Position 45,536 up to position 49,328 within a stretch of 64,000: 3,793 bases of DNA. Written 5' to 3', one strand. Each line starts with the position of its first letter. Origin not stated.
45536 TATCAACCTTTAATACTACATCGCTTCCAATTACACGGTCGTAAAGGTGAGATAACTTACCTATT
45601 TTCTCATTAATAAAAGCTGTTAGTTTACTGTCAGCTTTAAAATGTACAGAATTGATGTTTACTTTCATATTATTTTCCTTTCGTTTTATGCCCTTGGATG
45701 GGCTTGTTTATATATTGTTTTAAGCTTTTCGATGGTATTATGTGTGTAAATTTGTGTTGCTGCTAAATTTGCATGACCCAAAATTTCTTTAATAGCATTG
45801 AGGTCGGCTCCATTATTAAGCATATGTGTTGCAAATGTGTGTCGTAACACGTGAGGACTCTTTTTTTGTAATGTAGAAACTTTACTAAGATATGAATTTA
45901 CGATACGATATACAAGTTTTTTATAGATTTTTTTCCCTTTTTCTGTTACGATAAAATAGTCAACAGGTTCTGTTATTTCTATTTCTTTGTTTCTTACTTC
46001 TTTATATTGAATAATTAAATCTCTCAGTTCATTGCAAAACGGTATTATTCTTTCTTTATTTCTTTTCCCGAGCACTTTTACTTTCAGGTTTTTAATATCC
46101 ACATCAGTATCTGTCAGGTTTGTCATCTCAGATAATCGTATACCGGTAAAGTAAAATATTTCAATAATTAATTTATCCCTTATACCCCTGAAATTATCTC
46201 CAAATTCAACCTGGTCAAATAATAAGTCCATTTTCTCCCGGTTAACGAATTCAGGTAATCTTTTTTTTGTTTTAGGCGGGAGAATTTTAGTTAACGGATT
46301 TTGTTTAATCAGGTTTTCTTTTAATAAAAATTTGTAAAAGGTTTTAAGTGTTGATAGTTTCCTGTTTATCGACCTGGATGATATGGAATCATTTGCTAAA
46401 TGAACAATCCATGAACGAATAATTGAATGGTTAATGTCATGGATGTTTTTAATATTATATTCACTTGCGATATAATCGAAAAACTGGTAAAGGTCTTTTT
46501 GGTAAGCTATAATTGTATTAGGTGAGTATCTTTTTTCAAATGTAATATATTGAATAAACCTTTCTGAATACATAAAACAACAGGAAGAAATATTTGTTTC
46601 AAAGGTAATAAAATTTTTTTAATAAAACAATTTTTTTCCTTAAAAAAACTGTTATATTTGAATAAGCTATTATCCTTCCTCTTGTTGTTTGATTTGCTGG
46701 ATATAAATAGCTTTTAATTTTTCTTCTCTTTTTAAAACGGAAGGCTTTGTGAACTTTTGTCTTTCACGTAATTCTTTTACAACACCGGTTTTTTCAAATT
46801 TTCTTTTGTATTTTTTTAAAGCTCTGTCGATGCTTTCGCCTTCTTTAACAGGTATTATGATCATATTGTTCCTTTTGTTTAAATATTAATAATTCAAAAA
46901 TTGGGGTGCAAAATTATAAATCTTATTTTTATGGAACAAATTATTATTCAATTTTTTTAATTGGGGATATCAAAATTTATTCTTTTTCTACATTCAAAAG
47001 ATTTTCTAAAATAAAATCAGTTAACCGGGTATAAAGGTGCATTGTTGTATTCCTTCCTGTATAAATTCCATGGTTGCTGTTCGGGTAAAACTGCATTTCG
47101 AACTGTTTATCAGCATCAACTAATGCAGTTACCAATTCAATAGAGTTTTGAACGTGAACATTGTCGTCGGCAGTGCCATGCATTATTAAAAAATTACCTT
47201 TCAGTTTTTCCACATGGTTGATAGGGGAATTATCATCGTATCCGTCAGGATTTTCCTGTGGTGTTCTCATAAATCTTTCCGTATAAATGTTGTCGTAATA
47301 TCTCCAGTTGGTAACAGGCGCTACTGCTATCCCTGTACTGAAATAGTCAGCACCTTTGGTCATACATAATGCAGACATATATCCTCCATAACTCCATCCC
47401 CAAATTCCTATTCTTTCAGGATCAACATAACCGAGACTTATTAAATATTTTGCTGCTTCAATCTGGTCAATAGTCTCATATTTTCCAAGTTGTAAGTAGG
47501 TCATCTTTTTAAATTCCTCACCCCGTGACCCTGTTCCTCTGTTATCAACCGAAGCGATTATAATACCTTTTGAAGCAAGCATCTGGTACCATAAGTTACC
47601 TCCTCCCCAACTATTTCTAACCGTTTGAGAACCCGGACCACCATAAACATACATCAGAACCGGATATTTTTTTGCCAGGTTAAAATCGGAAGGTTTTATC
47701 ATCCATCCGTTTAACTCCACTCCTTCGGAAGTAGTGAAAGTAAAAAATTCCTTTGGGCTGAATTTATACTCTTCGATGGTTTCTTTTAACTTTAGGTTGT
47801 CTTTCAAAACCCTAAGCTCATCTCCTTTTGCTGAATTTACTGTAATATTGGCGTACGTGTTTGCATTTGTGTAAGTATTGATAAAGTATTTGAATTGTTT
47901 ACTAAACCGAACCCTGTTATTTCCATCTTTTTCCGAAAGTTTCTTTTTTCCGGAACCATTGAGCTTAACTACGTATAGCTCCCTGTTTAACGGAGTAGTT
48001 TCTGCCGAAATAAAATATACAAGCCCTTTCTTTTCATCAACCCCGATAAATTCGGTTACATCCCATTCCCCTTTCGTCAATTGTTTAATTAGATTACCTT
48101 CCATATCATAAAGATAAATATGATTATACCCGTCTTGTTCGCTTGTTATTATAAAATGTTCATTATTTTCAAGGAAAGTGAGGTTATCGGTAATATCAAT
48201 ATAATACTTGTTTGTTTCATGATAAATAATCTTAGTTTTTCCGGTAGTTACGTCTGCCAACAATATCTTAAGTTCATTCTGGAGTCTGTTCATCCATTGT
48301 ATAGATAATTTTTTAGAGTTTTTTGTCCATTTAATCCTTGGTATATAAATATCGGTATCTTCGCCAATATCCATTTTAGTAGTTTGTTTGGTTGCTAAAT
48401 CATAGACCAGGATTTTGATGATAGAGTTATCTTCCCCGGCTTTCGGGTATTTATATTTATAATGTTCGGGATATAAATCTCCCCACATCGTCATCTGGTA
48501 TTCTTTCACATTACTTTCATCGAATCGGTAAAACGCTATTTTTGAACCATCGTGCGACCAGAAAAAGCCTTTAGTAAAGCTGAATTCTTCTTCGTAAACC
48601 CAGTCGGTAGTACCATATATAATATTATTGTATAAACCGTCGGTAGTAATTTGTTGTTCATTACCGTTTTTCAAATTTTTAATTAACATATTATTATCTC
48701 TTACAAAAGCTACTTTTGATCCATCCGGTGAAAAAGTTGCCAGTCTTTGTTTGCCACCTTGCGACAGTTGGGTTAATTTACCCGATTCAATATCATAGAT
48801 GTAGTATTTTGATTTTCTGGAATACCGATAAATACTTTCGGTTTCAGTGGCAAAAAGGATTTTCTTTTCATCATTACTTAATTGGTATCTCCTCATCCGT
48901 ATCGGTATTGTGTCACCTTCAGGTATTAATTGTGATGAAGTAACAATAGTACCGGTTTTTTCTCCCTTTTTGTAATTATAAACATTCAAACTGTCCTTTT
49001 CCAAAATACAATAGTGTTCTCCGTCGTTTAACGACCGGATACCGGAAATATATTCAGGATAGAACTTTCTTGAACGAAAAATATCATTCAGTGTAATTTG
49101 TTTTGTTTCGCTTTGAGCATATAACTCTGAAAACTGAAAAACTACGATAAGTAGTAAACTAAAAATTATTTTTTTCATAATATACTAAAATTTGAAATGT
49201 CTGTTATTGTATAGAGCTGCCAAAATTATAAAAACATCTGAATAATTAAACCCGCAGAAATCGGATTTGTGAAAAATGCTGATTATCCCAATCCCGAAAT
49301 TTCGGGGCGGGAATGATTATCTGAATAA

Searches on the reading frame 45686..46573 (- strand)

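Call 24: search_protein_families(library=pfam, proteins=[window:45686-46573:-], max_evalue=0.001)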
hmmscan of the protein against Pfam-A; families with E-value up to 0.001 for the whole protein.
window:45686-46573:- (295 aa): 4 families
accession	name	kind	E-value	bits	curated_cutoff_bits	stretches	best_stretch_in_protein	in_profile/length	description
PF00589.27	Phage_integrase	-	1.5e-36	126.2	27.1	1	124-280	17-169/172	Phage integrase family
PF02899.23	Phage_int_SAM_1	-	2.1e-20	73.2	22.3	1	4-87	2-83/83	Phage integrase, N-terminal SAM-like domain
PF13495.12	Phage_int_SAM_4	-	4.5e-05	24.2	27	1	4-88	3-83/85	Phage integrase, N-terminal SAM-like domain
PF13102.12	Phage_int_SAM_5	-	0.00037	21.2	22.3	1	8-94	8-93/98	Phage integrase SAM-like domain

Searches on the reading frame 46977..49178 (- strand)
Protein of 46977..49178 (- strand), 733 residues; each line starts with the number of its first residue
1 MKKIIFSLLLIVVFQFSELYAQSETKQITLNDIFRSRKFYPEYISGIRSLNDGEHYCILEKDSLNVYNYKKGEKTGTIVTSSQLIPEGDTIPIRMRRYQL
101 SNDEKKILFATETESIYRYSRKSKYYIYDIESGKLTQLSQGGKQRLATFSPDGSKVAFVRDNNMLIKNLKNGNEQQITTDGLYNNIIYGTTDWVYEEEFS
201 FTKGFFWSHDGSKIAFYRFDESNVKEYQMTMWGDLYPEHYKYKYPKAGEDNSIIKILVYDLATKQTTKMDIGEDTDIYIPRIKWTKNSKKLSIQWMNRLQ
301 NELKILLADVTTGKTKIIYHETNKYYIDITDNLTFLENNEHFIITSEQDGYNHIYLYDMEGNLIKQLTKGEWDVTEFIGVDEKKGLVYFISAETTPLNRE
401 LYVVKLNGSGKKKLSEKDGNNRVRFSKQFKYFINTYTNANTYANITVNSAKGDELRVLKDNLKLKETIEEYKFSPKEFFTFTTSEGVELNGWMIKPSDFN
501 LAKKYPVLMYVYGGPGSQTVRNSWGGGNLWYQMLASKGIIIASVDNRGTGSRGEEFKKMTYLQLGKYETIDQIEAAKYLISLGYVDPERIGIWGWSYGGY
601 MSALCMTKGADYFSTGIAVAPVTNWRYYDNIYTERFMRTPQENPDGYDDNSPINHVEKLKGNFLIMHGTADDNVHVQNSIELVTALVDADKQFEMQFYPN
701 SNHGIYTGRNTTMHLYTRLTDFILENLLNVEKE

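Call 24: search_protein_families(library=pfam, proteins=[window:46977-49178:-], max_evalue=0.001)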
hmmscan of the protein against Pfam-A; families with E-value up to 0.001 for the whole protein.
window:46977-49178:- (733 aa): 8 families
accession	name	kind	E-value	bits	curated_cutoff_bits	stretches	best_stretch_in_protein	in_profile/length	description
PF00930.27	DPPIV_N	-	9.1e-111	370.4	22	1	101-441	1-352/354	Dipeptidyl peptidase IV (DPP IV) N-terminal region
PF00326.27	Peptidase_S9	-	1.2e-62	211.6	22.6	1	532-727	8-210/213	Prolyl oligopeptidase family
PF20434.5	BD-FAE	-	1e-10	42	26.8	1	503-686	11-215/215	BD-FAE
PF02129.25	Peptidase_S15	-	2.5e-08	34.4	23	1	503-640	17-146/262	X-Pro dipeptidyl-peptidase (S15 family)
PF07676.18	PD40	-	6.5e-07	29.6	20.9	0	146-161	13-28/38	WD40-like Beta Propeller Repeat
PF01738.24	DLH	-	8.2e-07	29.3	21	1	569-706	77-189/217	Dienelactone hydrolase family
PF12146.15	Hydrolase_4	-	5e-06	26.4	27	0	655-706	186-235/239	Serine aminopeptidase, S33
PF05448.18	AXE1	-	0.00022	20.5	21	0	479-604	59-192/321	Acetyl xylan esterase (AXE1)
